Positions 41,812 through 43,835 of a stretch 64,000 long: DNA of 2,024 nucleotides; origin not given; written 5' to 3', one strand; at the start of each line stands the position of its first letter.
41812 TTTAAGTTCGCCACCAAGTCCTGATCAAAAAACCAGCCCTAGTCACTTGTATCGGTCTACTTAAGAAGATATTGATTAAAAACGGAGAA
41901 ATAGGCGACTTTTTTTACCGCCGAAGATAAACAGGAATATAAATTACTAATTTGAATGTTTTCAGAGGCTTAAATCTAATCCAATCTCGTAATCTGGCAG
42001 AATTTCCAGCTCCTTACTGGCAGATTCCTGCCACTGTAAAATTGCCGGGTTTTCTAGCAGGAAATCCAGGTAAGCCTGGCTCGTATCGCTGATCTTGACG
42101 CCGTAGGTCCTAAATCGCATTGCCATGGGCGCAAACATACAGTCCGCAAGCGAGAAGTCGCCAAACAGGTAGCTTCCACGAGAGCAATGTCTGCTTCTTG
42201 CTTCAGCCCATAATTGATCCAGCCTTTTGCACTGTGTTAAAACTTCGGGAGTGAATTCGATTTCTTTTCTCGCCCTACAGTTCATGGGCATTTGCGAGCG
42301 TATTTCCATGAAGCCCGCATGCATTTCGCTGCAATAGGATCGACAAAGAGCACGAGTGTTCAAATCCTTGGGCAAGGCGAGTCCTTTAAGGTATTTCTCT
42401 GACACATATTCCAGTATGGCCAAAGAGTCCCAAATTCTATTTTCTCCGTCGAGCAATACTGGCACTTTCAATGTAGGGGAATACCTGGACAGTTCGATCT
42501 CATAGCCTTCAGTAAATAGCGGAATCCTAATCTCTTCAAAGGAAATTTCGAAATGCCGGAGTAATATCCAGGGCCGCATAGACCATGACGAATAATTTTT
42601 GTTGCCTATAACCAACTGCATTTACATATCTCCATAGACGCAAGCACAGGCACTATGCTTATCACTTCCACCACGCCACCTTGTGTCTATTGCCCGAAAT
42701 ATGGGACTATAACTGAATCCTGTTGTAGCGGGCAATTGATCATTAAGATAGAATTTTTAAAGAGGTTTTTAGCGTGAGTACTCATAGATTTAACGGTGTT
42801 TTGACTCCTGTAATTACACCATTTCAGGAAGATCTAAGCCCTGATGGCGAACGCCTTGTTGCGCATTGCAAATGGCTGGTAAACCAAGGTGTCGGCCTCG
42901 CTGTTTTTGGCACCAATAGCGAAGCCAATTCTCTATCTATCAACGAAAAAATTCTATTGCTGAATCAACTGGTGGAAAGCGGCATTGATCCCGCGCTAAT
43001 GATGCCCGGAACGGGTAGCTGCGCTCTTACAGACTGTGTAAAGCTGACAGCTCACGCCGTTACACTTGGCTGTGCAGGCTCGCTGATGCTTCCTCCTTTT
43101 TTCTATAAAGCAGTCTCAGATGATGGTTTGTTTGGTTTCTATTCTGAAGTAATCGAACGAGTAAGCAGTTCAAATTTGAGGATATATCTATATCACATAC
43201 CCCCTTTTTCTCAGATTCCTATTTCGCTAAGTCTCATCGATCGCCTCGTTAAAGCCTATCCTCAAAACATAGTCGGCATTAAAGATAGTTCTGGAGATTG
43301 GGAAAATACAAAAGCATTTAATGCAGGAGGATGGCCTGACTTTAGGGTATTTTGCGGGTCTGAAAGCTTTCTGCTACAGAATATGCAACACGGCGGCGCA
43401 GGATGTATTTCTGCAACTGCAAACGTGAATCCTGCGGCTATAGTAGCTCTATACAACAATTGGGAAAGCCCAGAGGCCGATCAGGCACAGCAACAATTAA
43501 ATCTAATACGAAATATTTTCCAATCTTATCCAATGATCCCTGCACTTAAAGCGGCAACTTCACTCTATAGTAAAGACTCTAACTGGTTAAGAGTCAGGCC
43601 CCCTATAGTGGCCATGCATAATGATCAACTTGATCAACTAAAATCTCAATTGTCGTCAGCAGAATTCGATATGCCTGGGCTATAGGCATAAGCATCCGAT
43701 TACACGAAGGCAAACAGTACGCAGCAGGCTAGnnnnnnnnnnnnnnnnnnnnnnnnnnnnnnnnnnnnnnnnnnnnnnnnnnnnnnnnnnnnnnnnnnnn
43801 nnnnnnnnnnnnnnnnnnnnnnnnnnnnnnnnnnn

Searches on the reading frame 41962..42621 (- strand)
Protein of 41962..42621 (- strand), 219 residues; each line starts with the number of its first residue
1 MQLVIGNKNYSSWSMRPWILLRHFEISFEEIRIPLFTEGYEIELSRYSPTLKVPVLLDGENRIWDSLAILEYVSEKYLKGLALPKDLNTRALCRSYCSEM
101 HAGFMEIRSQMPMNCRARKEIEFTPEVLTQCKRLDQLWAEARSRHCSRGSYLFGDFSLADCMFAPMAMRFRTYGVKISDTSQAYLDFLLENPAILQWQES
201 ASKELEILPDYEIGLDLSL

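Call 5: search_protein_families(library=pfam, proteins=[window:41962-42621:-], max_evalue=0.01)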
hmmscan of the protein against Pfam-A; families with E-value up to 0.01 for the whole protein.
window:41962-42621:- (219 aa): 4 families
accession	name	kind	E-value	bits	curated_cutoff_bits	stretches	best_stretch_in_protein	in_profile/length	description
PF13409.12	GST_N_2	-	1.7e-12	48.2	25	1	10-75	1-69/70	Glutathione S-transferase, N-terminal domain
PF02798.26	GST_N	-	2.2e-09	38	20.9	1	11-74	11-75/76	Glutathione S-transferase, N-terminal domain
PF13417.12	GST_N_3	-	9.4e-09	35.9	22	1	9-77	5-71/75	Glutathione S-transferase, N-terminal domain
PF13410.11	GST_C_2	-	6.9e-06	26.5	24.9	1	144-197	20-66/69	Glutathione S-transferase, C-terminal domain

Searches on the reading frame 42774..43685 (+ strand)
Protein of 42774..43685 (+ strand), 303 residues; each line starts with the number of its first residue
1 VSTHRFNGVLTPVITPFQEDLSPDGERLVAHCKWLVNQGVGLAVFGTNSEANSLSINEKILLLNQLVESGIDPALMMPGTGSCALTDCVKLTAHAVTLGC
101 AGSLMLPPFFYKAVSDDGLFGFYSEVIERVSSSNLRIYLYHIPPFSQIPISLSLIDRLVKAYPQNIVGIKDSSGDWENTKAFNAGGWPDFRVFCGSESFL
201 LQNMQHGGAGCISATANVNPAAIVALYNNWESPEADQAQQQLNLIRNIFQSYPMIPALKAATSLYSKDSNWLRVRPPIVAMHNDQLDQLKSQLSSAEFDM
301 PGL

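Call 5: search_protein_families(library=pfam, proteins=[window:42774-43685:+], max_evalue=0.01)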
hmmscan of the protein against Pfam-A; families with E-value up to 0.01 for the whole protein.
window:42774-43685:+ (303 aa): 1 family
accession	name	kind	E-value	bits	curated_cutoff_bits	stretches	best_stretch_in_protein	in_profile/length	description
PF00701.28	DHDPS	-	4.9e-44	150.6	22.1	1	6-295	2-288/289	Dihydrodipicolinate synthetase family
